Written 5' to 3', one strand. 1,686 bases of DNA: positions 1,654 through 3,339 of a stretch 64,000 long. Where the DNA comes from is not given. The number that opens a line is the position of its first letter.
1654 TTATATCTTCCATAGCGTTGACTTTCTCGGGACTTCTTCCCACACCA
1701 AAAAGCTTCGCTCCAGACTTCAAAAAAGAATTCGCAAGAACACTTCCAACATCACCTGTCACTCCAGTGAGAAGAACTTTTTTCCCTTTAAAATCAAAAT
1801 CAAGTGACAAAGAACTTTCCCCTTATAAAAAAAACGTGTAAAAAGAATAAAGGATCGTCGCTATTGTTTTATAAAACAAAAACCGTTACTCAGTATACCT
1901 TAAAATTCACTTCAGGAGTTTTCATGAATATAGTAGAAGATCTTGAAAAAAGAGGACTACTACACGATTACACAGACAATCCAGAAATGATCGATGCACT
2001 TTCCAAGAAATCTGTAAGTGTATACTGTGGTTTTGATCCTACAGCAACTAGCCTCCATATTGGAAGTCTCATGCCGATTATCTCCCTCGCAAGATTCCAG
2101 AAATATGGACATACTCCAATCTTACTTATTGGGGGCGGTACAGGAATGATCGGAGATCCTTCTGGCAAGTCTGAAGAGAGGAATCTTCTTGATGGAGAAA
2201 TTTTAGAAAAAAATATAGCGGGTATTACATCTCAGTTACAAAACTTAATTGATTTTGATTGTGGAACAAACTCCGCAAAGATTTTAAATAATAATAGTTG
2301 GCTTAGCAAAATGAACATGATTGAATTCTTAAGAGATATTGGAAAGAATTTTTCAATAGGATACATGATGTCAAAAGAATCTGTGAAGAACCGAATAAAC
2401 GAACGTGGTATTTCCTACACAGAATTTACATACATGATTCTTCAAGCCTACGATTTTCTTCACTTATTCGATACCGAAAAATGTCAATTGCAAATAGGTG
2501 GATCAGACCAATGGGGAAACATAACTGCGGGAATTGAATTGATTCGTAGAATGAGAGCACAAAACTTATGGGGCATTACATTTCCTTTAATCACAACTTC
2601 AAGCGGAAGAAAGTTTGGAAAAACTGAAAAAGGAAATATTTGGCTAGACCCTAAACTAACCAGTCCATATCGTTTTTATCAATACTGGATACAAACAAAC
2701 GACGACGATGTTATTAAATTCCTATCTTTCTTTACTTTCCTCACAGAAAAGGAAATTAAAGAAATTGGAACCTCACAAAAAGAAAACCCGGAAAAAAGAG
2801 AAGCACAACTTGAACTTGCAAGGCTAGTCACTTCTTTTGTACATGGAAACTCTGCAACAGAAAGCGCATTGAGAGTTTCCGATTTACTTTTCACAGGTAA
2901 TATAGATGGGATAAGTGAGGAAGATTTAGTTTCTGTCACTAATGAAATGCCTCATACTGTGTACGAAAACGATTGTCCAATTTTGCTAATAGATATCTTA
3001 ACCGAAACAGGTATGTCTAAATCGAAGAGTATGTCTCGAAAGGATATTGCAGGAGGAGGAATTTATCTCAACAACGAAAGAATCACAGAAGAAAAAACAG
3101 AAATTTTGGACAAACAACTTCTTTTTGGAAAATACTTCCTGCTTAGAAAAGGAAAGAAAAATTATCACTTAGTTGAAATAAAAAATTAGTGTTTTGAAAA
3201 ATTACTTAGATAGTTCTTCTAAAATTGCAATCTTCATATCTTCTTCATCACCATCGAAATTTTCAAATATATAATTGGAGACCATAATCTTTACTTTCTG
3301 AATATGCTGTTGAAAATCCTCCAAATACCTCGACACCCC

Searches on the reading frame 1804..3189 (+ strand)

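Call 44: search_protein_families(library=pfam, proteins=[window:1804-3189:+], max_evalue=0.000001)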
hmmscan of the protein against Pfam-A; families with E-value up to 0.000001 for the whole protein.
window:1804-3189:+ (461 aa): 2 families
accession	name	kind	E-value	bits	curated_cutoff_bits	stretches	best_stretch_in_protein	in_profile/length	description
PF00579.31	tRNA-synt_1b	-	6.8e-82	275.5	21.1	1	68-363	3-291/292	tRNA synthetases class I (W and Y)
PF22421.1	SYY_C-terminal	-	1.7e-18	66.7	27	1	377-457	4-83/83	Tyrosine--tRNA ligase SYY-like C-terminal domain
